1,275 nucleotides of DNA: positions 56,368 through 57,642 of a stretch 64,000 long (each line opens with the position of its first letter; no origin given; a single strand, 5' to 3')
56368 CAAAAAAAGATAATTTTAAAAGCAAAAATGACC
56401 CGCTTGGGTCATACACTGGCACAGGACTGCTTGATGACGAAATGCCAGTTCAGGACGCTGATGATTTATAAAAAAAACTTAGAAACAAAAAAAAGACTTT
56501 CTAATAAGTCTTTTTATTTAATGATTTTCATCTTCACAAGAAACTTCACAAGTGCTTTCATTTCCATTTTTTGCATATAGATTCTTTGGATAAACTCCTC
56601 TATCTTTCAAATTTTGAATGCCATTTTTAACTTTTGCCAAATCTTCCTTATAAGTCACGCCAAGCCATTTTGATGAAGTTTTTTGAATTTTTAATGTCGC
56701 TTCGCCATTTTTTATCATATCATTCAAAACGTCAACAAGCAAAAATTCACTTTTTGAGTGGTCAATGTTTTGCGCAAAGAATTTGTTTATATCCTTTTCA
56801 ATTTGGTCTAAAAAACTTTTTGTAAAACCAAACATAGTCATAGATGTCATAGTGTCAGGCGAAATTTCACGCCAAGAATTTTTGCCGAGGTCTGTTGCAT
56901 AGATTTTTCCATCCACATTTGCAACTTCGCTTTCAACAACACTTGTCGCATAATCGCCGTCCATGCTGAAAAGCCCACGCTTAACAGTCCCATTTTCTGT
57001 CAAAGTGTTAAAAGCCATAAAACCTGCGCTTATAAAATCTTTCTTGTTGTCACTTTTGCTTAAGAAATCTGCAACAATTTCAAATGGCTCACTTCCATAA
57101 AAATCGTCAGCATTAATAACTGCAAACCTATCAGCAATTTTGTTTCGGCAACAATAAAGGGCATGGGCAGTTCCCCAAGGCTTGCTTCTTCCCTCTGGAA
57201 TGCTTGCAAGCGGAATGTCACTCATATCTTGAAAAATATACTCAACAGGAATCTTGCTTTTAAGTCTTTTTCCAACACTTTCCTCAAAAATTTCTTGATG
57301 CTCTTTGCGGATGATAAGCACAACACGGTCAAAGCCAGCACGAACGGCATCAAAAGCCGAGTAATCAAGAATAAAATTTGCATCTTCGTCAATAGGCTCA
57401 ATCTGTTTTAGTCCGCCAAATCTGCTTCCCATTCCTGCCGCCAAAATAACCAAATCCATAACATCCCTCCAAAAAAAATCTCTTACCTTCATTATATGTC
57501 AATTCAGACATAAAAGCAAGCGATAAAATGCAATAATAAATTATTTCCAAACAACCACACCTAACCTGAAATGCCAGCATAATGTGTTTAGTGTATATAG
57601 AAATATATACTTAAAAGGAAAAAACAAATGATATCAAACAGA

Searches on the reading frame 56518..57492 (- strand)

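Call 58: search_protein_families(library=pfam, proteins=[window:56518-57492:-], max_evalue=0.00001)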
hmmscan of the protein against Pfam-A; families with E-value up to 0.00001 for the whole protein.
window:56518-57492:- (324 aa): 1 family
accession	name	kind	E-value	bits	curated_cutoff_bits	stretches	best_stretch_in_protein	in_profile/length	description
PF00483.29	NTP_transferase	-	3.1e-12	47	21.2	1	15-291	3-241/245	Nucleotidyl transferase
